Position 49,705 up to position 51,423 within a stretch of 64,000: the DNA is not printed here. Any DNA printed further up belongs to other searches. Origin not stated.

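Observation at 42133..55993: Candidate undescribed sulfoquinovose / SQ-glycerol catabolic operon: sulfo-EMP-like logic built from non-canonical parts and ending in a tungsten AOR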

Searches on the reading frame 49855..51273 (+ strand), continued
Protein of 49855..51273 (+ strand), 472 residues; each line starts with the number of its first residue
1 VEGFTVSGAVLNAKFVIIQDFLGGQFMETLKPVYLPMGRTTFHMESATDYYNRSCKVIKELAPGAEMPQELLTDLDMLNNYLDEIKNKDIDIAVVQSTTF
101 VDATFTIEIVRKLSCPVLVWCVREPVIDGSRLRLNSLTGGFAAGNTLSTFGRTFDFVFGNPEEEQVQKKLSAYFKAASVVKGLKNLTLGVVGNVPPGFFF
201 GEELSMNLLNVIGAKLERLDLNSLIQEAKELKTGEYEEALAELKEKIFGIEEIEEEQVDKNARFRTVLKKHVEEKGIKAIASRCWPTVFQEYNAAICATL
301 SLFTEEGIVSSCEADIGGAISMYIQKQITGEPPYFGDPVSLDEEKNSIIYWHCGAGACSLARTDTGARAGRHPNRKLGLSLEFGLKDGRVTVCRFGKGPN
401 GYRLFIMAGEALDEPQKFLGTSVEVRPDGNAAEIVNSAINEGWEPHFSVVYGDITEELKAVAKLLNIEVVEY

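Call 90: find_encoding_contigs(protein=P0195, flank=10000, max_places=1)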
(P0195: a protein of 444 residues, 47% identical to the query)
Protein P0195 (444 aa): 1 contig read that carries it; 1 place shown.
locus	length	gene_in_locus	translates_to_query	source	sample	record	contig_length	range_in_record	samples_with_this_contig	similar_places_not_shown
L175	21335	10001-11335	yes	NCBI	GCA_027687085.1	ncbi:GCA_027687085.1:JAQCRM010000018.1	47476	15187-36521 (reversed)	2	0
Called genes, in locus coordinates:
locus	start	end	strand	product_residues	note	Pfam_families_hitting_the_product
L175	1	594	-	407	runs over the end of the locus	PF00764:Arginosuc_synth, PF20979:Arginosuc_syn_C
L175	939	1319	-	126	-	PF14276:DUF4363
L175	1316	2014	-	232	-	PF04239:DUF421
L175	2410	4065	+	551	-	PF00485:PRK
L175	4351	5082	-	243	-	PF01925:TauE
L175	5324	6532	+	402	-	PF13412:HTH_24, PF00480:ROK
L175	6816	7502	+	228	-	PF00923:TAL_FSA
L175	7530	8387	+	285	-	PF03446:NAD_binding_2, PF03807:F420_oxidored (weak), PF14833:NAD_binding_11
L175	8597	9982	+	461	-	PF07690:MFS_1, PF13347:MFS_2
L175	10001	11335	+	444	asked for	PF02952:Fucose_iso_C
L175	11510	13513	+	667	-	PF13802:Gal_mutarotas_2, PF01055:Glyco_hydro_31_2nd, PF21365:Glyco_hydro_31_3rd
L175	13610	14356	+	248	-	PF16161:DUF4867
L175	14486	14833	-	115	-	-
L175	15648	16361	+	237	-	PF00230:MIP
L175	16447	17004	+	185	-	PF04309:G3P_antiterm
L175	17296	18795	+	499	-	PF00370:FGGY_N, PF02782:FGGY_C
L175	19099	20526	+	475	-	PF01266:DAO, PF07992:Pyr_redox_2 (faint), PF04324:Fer2_BFD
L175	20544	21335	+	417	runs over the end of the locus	PF00070:Pyr_redox (faint), PF00890:FAD_binding_2 (faint), PF01266:DAO (faint), PF03486:HI0933_like (faint), PF07992:Pyr_redox_2, PF12831:FAD_oxidored (weak), PF13450:NAD_binding_8 (weak), PF13738:Pyr_redox_3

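Call 91: search_protein_families(library=ncbifam, proteins=[L174:10001-11335:+, L175:10001-11335:+, L173:10001-11338:+, L171:10001-11335:+, L165:13649-14986:+, L174:9323-9988:+, L173:3466-5475:+, L173:12574-12798:+], max_evalue=0.00001)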
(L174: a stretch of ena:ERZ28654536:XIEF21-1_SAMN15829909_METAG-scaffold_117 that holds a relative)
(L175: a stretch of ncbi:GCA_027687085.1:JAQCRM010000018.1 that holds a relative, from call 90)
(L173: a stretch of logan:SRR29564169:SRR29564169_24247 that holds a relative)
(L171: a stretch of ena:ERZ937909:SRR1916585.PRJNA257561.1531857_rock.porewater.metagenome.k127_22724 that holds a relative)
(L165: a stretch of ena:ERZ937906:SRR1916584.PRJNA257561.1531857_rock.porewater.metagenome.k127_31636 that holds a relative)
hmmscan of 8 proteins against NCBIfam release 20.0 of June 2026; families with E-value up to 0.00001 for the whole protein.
L174:10001-11335:+ (444 aa): 1 family
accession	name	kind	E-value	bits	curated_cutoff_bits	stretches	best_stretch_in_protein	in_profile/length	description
NF048012.1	SlpQosIsomSftI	equivalog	1.4e-125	419.5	700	1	5-443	4-442/443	sulfoquinovose isomerase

L175:10001-11335:+ (444 aa): 1 family
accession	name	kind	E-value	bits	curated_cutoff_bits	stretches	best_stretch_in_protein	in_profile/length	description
NF048012.1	SlpQosIsomSftI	equivalog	1.1e-137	459.5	700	1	4-442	3-441/443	sulfoquinovose isomerase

L173:10001-11338:+ (445 aa): 1 family
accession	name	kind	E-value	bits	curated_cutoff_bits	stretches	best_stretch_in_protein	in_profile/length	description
NF048012.1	SlpQosIsomSftI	equivalog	3.4e-144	480.9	700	1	5-445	3-443/443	sulfoquinovose isomerase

L171:10001-11335:+ (444 aa): 1 family
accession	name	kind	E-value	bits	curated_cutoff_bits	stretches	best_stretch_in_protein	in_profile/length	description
NF048012.1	SlpQosIsomSftI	equivalog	3.8e-149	497.2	700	1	4-444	3-443/443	sulfoquinovose isomerase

L165:13649-14986:+ (445 aa): 1 family
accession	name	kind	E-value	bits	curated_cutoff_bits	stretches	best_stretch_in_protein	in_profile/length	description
NF048012.1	SlpQosIsomSftI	equivalog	1.2e-140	469.1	700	1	4-445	2-443/443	sulfoquinovose isomerase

L174:9323-9988:+ (221 aa): 0 families

L173:3466-5475:+ (669 aa): 3 families
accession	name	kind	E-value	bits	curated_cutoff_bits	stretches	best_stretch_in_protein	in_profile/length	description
NF007746.0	PRK10426.1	equivalog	1.7e-285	948.8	553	1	2-667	12-678/683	alpha-glucosidase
NF007940.0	PRK10658.1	equivalog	4.4e-70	237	606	1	92-639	135-647/771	alpha-xylosidase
NF040948.1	alpha_gluc_MalA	equivalog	2.1e-38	132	800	2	414-644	367-592/627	alpha-glucosidase MalA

L173:12574-12798:+ (74 aa): 0 families
